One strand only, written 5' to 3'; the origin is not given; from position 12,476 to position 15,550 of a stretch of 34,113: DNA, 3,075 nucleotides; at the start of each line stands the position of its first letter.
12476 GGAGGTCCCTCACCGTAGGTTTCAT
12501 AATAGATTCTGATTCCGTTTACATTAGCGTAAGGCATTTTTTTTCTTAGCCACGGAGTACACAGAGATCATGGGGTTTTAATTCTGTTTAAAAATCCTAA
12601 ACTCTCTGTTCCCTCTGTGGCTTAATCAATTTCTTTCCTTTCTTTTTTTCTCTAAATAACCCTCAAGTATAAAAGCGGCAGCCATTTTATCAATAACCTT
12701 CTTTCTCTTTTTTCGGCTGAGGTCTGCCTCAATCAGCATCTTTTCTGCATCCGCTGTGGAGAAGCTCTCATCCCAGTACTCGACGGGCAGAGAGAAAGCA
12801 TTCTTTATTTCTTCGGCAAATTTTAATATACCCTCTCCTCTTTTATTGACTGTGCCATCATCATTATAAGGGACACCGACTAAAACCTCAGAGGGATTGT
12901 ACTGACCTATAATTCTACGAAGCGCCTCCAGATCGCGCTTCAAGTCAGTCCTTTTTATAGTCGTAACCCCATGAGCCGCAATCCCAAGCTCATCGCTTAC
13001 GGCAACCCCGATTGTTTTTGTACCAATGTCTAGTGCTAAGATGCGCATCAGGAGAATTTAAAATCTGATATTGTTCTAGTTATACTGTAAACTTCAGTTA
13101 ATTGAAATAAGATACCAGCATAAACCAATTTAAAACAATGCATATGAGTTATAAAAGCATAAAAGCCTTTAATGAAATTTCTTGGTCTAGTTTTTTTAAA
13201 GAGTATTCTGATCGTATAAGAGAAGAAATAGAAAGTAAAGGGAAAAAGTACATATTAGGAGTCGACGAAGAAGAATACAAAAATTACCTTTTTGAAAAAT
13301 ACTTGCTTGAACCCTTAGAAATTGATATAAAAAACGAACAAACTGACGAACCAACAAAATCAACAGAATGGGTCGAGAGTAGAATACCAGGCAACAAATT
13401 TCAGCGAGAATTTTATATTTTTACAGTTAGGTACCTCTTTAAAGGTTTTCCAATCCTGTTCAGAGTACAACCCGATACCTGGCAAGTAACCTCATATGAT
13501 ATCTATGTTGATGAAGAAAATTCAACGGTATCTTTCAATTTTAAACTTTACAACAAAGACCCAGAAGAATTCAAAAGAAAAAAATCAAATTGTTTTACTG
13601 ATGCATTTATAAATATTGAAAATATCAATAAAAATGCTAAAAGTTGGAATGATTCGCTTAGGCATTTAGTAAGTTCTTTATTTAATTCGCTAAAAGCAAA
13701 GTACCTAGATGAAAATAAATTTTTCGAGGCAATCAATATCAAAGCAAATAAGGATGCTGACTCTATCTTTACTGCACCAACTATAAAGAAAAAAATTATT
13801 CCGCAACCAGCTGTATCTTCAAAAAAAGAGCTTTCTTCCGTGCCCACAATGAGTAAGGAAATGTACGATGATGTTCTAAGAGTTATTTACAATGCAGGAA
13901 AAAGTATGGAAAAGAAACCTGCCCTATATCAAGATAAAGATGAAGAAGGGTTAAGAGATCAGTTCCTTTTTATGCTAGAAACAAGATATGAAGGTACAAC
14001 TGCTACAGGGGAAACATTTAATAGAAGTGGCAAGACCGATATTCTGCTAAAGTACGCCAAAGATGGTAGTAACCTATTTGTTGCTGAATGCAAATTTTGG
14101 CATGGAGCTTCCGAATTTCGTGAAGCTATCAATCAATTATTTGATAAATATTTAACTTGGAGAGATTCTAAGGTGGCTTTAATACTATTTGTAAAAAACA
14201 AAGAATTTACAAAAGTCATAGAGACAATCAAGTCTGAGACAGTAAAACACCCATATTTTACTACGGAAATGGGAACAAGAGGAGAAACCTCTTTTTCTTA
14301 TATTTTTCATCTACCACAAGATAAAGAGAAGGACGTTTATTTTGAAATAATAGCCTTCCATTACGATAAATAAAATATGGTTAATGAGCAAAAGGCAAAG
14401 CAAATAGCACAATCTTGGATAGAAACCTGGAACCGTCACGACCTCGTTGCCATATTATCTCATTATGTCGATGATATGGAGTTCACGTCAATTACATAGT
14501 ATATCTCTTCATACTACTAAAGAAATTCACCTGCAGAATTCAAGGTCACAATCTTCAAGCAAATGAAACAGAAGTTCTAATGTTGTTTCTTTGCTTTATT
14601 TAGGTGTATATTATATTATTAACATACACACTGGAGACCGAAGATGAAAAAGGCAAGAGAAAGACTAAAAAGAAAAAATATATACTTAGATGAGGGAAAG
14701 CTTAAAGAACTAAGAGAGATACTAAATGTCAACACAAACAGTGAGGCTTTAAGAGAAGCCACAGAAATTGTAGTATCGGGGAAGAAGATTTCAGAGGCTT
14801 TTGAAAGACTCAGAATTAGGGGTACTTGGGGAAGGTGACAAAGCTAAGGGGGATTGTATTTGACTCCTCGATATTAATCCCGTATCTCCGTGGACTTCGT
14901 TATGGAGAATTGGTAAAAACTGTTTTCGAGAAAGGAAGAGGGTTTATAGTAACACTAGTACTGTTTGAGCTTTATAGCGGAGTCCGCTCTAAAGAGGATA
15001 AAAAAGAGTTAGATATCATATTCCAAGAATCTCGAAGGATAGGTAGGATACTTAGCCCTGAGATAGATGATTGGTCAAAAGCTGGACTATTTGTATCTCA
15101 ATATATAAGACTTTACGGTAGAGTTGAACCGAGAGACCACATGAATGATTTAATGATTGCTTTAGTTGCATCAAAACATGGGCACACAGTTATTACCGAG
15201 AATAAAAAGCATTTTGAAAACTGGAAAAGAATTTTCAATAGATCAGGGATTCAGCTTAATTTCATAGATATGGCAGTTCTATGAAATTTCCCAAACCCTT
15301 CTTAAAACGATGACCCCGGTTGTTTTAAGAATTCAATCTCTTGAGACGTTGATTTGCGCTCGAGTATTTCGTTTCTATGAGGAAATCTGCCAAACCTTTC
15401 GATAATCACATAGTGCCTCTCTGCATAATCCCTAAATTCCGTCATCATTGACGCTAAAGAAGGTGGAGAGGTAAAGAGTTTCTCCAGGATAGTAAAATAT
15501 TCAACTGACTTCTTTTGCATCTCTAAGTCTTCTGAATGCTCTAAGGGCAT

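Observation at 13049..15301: AT-rich accessory islet wedged between ruvX and a DUF924 gene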

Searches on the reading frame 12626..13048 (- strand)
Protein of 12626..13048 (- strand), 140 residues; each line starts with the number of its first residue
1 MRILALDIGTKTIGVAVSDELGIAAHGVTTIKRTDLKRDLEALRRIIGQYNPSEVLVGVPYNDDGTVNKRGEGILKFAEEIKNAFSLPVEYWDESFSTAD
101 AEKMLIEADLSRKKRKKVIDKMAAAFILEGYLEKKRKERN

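Call 3: search_protein_families(library=pfam, proteins=[window:12626-13048:-], max_evalue=0.1)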
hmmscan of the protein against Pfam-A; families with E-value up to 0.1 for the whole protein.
window:12626-13048:- (140 aa): 1 family
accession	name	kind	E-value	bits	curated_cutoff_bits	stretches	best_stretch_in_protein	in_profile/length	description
PF03652.20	RuvX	-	2.9e-44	151.1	29.2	1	1-133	1-133/134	Holliday junction resolvase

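Call 9: find_related_loci(query=window:12626-13048:-, collection=genome_contigs, flank=10000)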
Query window:12626-13048:- (140 aa) in genome_contigs; peptide patterns used: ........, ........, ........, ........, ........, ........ (x = any residue, [..] = any of these).
600 stretches matched a pattern (row limit reached: there are more); 468 encode a relative of the query (tblastn E <= 1e-3); the best 80 are kept; 80 distinct loci.
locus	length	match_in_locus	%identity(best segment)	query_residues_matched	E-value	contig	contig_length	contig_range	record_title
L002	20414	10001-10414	86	1-138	1e-76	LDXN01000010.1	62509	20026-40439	MAG: Candidatus Dadabacteria bacterium CSP1-2 XU11_C0010, whole genome shotgun sequence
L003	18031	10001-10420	83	1-140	4e-75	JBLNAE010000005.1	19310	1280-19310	MAG: Ignavibacteriales bacterium isolate MAG185 PRJNA951521_bin43_renamed_4, whole genome shotgun sequence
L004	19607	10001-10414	81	1-138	9e-74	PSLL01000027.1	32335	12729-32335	MAG: Candidatus Dadabacteria bacterium isolate ERB_12_1 NODE_301_length_32335_cov_4.187454, whole genome shotgun sequenc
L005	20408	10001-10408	63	1-136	1e-53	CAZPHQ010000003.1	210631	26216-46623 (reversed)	MAG TPA_asm: uncultured Spirochaetia bacterium isolate SRP077602_co3_46 genome assembly, contig: NODE_15_length_210631_c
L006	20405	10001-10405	63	1-135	4e-53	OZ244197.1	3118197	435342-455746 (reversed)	MAG: Thermodesulfobacteriota bacterium isolate ec96ddf5-9e38-48dc-a8a0-7131a85d877a genome assembly, chromosome: 1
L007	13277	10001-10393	63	2-132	9e-52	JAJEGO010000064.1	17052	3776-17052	MAG: Candidatus Dadabacteria bacterium isolate p16x57bins.17 k141_754618, whole genome shotgun sequence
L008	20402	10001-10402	63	2-135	5e-51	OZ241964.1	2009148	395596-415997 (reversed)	MAG: Thermodesulfobacteriota bacterium isolate f5ee5f3d-b5e6-4f91-bea9-ad3977f1f42d genome assembly, chromosome: 1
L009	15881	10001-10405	61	2-136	9e-51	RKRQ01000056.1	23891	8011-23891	MAG: Candidatus Dadabacteria bacterium isolate PNGco_C_bin25 scaffold_222, whole genome shotgun sequence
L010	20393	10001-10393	61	2-132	1e-50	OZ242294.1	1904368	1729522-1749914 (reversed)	MAG: Thermodesulfobacteriota bacterium isolate dbd6f23f-7201-4405-b442-69d0362d048f genome assembly, chromosome: 1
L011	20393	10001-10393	60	2-132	1e-49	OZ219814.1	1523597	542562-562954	MAG: Thermodesulfobacteriota bacterium isolate 4e20cc59-495a-4000-abf0-89ce236daca8 genome assembly, chromosome: 4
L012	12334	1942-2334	61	2-132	8e-50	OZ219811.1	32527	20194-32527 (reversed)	MAG: Thermodesulfobacteriota bacterium isolate 4e20cc59-495a-4000-abf0-89ce236daca8 genome assembly, chromosome: 1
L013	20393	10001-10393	61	2-132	2e-49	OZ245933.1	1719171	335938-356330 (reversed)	MAG: Thermodesulfobacteriota bacterium isolate 263b4f05-1b2c-42db-935d-865eb6a8296e genome assembly, chromosome: 1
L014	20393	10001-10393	60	2-132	4e-48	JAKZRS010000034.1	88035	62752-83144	MAG: Thermodesulfobacteriota bacterium isolate Langseth_MAG_00013 Langseth_MAG_00013_000000000034, whole genome shotgun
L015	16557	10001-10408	58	1-136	1e-47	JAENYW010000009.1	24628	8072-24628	MAG: Tepidibacillus decaturensis isolate BL5_bin.8 BL5_bin8_NODE_456_length_24628_cov_4.491352, whole genome shotgun seq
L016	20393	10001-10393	60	2-132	1e-46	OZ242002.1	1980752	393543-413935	MAG: Thermodesulfobacteriota bacterium isolate e7122dd4-f3e6-4f07-b2bf-3ec12583613f genome assembly, chromosome: 1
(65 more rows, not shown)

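Call 31: find_related_loci(query=window:12626-13048:-, collection=metagenome_contigs, flank=7000)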
Query window:12626-13048:- (140 aa) in metagenome_contigs; peptide patterns used: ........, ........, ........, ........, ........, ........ (x = any residue, [..] = any of these).
600 stretches matched a pattern (row limit reached: there are more); 388 encode a relative of the query (tblastn E <= 1e-3); the best 80 are kept; 80 distinct loci.
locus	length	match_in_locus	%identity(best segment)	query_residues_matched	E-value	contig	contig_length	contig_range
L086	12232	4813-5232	86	1-140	1e-77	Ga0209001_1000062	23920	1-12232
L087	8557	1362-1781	84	1-140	9e-76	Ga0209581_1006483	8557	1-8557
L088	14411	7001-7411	76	1-137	6e-67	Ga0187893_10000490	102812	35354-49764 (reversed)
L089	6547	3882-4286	76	1-135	8e-67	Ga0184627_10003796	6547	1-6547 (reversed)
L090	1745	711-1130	72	1-140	6e-69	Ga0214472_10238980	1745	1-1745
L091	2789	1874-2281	71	1-136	1e-60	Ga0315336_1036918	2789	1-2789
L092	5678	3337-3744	68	1-136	3e-59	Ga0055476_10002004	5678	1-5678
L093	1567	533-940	68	1-136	6e-60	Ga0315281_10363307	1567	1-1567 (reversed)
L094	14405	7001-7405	64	1-135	8e-55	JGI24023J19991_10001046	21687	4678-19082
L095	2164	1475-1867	63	2-132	9e-52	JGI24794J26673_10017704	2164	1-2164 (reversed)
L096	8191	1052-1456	61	2-136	9e-51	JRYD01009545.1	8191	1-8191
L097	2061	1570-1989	52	1-140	1e-44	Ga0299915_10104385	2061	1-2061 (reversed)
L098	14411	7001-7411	47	1-137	8e-44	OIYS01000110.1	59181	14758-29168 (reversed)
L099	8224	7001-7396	55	1-132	5e-44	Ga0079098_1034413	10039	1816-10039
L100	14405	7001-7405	56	1-133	2e-43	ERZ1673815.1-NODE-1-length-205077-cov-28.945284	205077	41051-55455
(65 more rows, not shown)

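Call 38: search_protein_families(library=pfam, proteins=[L087:651-1307:-, L087:142-660:-, L004:9335-9637:-, L002:9533-9955:-, L002:8081-8392:-, L002:7833-8084:-, L002:7381-7617:-, L003:9090-9455:-, L003:8406-8756:-, L003:6903-7241:-], max_evalue=0.01)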
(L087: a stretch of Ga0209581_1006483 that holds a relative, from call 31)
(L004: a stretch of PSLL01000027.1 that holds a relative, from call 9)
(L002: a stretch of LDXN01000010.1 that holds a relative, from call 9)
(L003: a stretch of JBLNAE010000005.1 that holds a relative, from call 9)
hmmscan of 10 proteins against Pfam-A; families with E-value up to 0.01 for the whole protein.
L087:651-1307:- (218 aa): 1 family
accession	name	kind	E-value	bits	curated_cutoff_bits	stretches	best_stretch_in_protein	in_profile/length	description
PF01555.25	N6_N4_Mtase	-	1.6e-22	81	26.7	1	29-211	1-173/221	DNA methylase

L087:142-660:- (172 aa): 0 families

L004:9335-9637:- (100 aa): 3 families
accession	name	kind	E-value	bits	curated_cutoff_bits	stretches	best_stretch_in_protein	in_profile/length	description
PF18765.7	Polbeta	-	3.8e-10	40.2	26.9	1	4-98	2-88/93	Polymerase beta, Nucleotidyltransferase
PF01909.29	NTP_transf_2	-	1.7e-09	38.4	21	1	7-44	6-44/93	Nucleotidyltransferase domain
PF22600.2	MTPAP-like_central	-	0.0031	18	27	1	2-45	26-70/139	Poly(A) RNA polymerase, mitochondrial-like, central palm domain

L002:9533-9955:- (140 aa): 2 families
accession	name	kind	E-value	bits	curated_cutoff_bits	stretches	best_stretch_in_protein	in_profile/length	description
PF01541.30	GIY-YIG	-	3.3e-16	59.8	22.6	1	28-101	2-77/78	GIY-YIG catalytic domain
PF10544.15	T5orf172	-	0.0036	18.2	20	1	29-65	2-43/101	T5orf172 domain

L002:8081-8392:- (103 aa): 1 family
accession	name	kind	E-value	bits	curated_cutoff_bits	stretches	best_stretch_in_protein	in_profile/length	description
PF14076.12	DUF4258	-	2.7e-21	76.1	25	1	18-87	1-70/71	Domain of unknown function (DUF4258)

L002:7833-8084:- (83 aa): 2 families
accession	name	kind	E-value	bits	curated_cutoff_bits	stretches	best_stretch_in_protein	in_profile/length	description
PF15731.11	MqsA_antitoxin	-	0.0028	18.2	30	1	5-57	3-55/131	Antitoxin component of bacterial toxin-antitoxin system, MqsA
PF14122.12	YokU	-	0.005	17.2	27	1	5-59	2-58/87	YokU-like protein, putative antitoxin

L002:7381-7617:- (78 aa): 0 families

L003:9090-9455:- (121 aa): 4 families
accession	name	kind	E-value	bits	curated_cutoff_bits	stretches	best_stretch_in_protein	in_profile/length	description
PF12680.13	SnoaL_2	-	8.3e-15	55.7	27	1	11-92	1-73/102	SnoaL-like domain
PF14534.12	DUF4440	-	1.9e-07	31.9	25.2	1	9-95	3-81/107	Domain of unknown function (DUF4440)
PF07366.18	SnoaL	-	7.9e-07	29.4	28.4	1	9-111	2-95/126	SnoaL-like polyketide cyclase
PF13474.12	SnoaL_3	-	0.0072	17.1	22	0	9-87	3-74/121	SnoaL-like domain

L003:8406-8756:- (116 aa): 0 families

L003:6903-7241:- (112 aa): 1 family
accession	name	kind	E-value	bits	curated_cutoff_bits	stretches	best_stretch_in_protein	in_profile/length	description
PF12779.12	WXXGXW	-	1.5e-09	38.2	18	2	61-82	5-26/26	WXXGXW repeat (2 copies)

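Call 78: search_protein_families(library=padloc, proteins=[L087:651-1307:-, L087:142-660:-, L002:9533-9955:-, L004:9335-9637:-, L002:8081-8392:-], max_evalue=0.001)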
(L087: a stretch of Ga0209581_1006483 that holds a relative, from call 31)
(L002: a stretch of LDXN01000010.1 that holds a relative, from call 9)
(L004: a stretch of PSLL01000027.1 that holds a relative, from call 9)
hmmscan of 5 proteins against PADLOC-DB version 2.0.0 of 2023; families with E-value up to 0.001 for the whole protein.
L087:651-1307:- (218 aa): 17 families
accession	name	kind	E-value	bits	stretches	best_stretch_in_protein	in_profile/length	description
PDLC03353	MTase_II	-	3.8e-47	159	1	7-211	6-200/260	Type II methyltransferase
PDLC03350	MTase_II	-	2.2e-22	77.9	1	7-211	53-245/312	Type II methyltransferase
PDLC03246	MTase_II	-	5.1e-22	76.5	1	9-205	111-310/376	Type II methyltransferase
PDLC03276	MTase_II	-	1.2e-15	55.7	1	13-197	147-335/404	Type II methyltransferase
PDLC03283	MTase_II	-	2.8e-15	54.4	1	11-211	5-221/352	Type II methyltransferase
PDLC03259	MTase_II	-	5.1e-15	53.2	1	11-211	4-205/423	Type II methyltransferase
PDLC03371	MTase_II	-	2.1e-11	41.8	1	90-210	97-201/260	Type II methyltransferase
PDLC03376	MTase_II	-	4.9e-10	37.6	1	12-112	110-215/249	Type II methyltransferase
PDLC03230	MTase_II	-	4.8e-09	34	1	7-121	32-146/360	Type II methyltransferase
PDLC03265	MTase_II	-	3.5e-08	31.3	1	18-118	32-127/333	Type II methyltransferase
PDLC03299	MTase_II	-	1.7e-07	29.1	1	7-177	11-165/296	Type II methyltransferase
PDLC03295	MTase_II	-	1.9e-07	28.9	1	11-116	4-107/292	Type II methyltransferase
PDLC03387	MTase_II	-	3.2e-07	27.8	1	8-75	8-81/289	Type II methyltransferase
PDLC03260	MTase_II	-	2e-06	25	1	11-85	10-84/349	Type II methyltransferase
PDLC03351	MTase_II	-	1.3e-05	22.6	1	20-112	212-309/348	Type II methyltransferase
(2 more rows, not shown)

L087:142-660:- (172 aa): 0 families

L002:9533-9955:- (140 aa): 1 family
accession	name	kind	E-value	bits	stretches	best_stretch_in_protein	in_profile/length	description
PDLC04793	PDC-S02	-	4.5e-05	21.6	1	5-60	13-68/117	-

L004:9335-9637:- (100 aa): 9 families
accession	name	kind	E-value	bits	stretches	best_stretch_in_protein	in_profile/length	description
PDLC04906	PDC-S09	-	3.4e-09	35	1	3-58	13-68/98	-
PDLC04368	PDC-M05A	-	3.6e-09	34.7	1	18-96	111-186/201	-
PDLC04903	PDC-S09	-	1.3e-08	33.1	1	15-56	27-68/108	-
PDLC04904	PDC-S09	-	4.6e-08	31.2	1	4-49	15-60/104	-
PDLC04902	PDC-S09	-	5.6e-08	31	1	4-50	11-57/97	-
PDLC04907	PDC-S09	-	1.1e-06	26.7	1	5-49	18-63/114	-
PDLC04369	PDC-M05A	-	3.1e-06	24.9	1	4-95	94-181/201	-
PDLC04372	PDC-M05A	-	7.5e-06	24.3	1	18-97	80-156/167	-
PDLC04905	PDC-S09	-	9.7e-06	23.9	1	3-58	10-67/101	-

L002:8081-8392:- (103 aa): 0 families

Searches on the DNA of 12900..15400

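Call 59: search_rna_families(source=window, start=12900, end=15400, threshold=evalue, max_evalue=1)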
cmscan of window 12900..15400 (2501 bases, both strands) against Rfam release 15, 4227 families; matches with E-value up to 1: 0.
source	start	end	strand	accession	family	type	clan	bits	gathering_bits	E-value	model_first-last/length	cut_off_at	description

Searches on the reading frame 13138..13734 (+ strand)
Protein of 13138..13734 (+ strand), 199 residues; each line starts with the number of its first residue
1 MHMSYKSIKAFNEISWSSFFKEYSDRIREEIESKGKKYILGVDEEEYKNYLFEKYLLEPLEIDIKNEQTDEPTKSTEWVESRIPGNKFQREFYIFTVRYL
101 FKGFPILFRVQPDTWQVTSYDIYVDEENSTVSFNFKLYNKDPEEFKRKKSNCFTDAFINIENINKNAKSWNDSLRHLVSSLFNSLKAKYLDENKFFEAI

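Call 67: search_protein_representatives(protein=window:13138-13734:+)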
Query: 199 residues. Proteins with E-value up to 0.001 (for the whole library): 197; up to 1e-10: 80; up to 1e-30: 19. The best 150 are listed.
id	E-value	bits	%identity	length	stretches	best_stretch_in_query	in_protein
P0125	5.9e-45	169.6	44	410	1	6-199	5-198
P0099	2.2e-44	167.7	49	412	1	5-199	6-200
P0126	1.5e-42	161.7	44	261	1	6-199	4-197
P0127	1.2e-41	158.8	57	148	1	6-150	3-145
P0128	2.3e-40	154.6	46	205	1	5-191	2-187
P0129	1.1e-39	152.3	43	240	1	8-198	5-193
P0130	2.5e-39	151.2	44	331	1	9-199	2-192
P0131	2.6e-39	151.1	40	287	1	7-199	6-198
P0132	1.8e-38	148.4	41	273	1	3-199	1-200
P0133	4.0e-38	147.3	42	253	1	9-199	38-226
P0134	4.8e-38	147.0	43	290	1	6-199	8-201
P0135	1.6e-34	135.5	40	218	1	6-199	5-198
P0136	6.2e-34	133.6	37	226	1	7-199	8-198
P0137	1.8e-33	132.0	37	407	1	7-199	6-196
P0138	1.5e-32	129.1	38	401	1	9-199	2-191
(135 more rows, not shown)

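Call 75: predict_structure(alignment_id=A6)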
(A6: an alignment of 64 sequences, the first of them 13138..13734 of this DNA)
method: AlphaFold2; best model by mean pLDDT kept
length: 199 residues; sequences in the alignment: 64
mean_pLDDT: 93.1   pTM: 0.81
mean pLDDT of the five models: 93.1, 93.1, 92.9, 92.3, 91.9
residues with pLDDT >= 90: 175; 70-90: 18; 50-70: 2; < 50: 4
segments of 3 or more residues with pLDDT < 50: 1-4
pLDDT, mean of each block of 10 residues (from residue 1): 67 96 97 96 97 97 95 93 87 96 96 92 95 95 96 96 97 97 96 83
secondary structure, 60 per line:
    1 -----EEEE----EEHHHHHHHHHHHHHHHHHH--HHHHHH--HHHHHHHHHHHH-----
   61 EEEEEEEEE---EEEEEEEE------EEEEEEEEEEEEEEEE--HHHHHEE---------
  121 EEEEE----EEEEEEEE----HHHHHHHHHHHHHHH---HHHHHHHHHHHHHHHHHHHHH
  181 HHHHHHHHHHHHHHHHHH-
elements in order: E6-9 H16-33 H36-41 H44-55 E61-69 E73-80 E87-102 H105-109 E121-125 E130-137 H142-156 H160-198

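Call 77: fold_search(model_id=the predicted structure, library=pdb)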
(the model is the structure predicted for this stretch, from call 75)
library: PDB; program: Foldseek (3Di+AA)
matches with E <= 10: 445; with E <= 0.001: 0
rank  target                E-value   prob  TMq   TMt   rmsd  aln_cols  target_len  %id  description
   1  2d4r_C                9.8e-02  0.10  0.14  0.17  19.4       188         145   13  Crystal structure of TTHA0849 from Thermus thermophilus HB8 (released 2005-12-13)
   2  4kgh_B                1.4e-01  0.08  0.15  0.15  24.1       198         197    9  Crystal Structure of human splunc1 lacking the secretion signal sequence (released 2013-09-25)
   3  8t8d_D                1.6e-01  0.08  0.15  0.15  16.7       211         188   11  Structure of Helicobacter pylori adhesin A, HpaA (released 2024-01-31)
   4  5tse_A                1.8e-01  0.11  0.13  0.17  12.4       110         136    6  2.35 Angstrom Crystal Structure Minor Lipoprotein from Acinetobacter baumannii. (released 2016-11-09)
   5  5tse_C                1.9e-01  0.08  0.11  0.15  11.8       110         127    7  2.35 Angstrom Crystal Structure Minor Lipoprotein from Acinetobacter baumannii. (released 2016-11-09)
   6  9j1k_K                2.0e-01  0.11  0.12  0.10  10.5       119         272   13  Tip region of monocin (released 2025-01-08)
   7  3qsz_B                2.1e-01  0.07  0.12  0.13  16.9       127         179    9  Crystal Structure of the STAR-related lipid transfer protein (fragment 25-204) from Xanthomonas axonopodis at the reso (released 2011-04-20)
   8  3zpn_B                2.9e-01  0.11  0.15  0.24  12.0       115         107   15  Structure of Psb28 (released 2013-10-30)
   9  1m1h                  3.1e-01  0.03  0.10  0.11  18.5       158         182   10  Crystal structure of Aquifex aeolicus N-utilization substance G (NusG), Space group I222 (released 2003-02-04)
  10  5oj2_A                3.7e-01  0.13  0.15  0.05  10.4        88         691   18  Crystal structure of the chicken MDGA1 ectodomain (released 2017-08-23)
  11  6bdb_A                3.7e-01  0.09  0.15  0.11  23.7       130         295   12  I-OnuI K227Y, D236A bound to A3G substrate (pre-cleavage complex) (released 2018-10-24)
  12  2m47_MODEL_1_A        3.9e-01  0.09  0.14  0.16  16.5       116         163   10  Solution NMR structure of the Polyketide_cyc-like protein Cgl2372 from Corynebacterium glutamicum, Northeast S (released 2013-02-13)
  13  9xy1_A                3.9e-01  0.09  0.16  0.12  25.2       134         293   15  One of a series of engineered variants of I-OnuI meganuclease targeting altered DNA target sequence (released 2025-09-10)
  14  2bk1                  4.1e-01  0.05  0.13  0.07  20.7       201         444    8  The pore structure of pneumolysin, obtained by fitting the alpha carbon trace of perfringolysin O into a cryo-EM map (released 2005-05-04)
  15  2lf2_MODEL_1_A        4.4e-01  0.08  0.15  0.16  17.3       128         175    8  Solution NMR structure of the AHSA1-like protein CHU_1110 from Cytophaga hutchinsonii, Northeast Structural Ge (released 2011-07-13)
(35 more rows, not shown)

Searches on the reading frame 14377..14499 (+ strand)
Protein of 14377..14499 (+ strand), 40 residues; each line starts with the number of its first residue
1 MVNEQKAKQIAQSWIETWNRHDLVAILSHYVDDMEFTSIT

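Call 3: search_protein_families(library=pfam, proteins=[window:14377-14499:+], max_evalue=0.1)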
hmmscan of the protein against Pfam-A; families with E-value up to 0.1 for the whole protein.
window:14377-14499:+ (40 aa): 2 families
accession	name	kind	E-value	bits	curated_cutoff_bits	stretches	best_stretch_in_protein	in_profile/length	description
PF12680.13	SnoaL_2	-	0.0089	17.1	27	1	12-37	2-27/102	SnoaL-like domain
PF01795.25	Methyltransf_5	-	0.048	13.5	27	1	4-37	127-160/309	MraW methylase family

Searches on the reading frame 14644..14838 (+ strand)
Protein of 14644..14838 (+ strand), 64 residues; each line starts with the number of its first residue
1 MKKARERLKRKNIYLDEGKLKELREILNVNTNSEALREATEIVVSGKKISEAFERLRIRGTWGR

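Call 3: search_protein_families(library=pfam, proteins=[window:14644-14838:+], max_evalue=0.1)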
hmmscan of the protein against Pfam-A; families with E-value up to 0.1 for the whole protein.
window:14644-14838:+ (64 aa): 2 families
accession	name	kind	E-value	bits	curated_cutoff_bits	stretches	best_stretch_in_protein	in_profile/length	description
PF09957.15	VapB_antitoxin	-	0.0018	18.5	23.4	1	10-39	2-31/47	Bacterial antitoxin of type II TA system, VapB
PF09894.15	MJ0548_N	-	0.081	12.9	26.8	1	3-60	83-138/196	Connectase MJ0548-like, N-terminal domain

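Call 4: search_protein_families(library=padloc, proteins=[window:14644-14838:+], max_evalue=0.1)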
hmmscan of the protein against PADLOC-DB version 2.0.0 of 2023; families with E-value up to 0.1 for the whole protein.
window:14644-14838:+ (64 aa): 1 family
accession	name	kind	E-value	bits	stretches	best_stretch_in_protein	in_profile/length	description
PDLC03363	MTase_II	-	0.031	11.7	1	8-41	106-139/294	Type II methyltransferase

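Call 50: search_protein_families(library=ncbifam, proteins=[window:14644-14838:+], max_evalue=0.1)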
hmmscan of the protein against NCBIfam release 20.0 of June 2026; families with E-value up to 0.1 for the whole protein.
window:14644-14838:+ (64 aa): 0 families

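Call 64: search_solved_structures(query=window:14644-14838:+, max_evalue=10)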
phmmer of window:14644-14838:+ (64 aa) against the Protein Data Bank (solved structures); distinct sequences matched with E-value up to 10: 6.
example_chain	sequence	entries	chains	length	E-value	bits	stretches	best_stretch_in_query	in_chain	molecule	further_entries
1nxh_A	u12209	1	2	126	0.098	16.2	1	4-57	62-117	MTH396 protein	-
6wa9_L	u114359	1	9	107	0.25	14.9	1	3-56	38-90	CdsO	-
6dlc_A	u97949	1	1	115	0.41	14.3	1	5-44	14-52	Designed protein DHD1:234_A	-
1zq1_C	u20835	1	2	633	2.9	11.6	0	21-56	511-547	Glutamyl-tRNA(Gln) amidotransferase subunit E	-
6zw0_A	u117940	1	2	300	5.2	10.8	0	8-50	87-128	Connectase MJ0548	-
6zvz_A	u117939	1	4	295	7.2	10.4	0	8-50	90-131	Connectase MJ0548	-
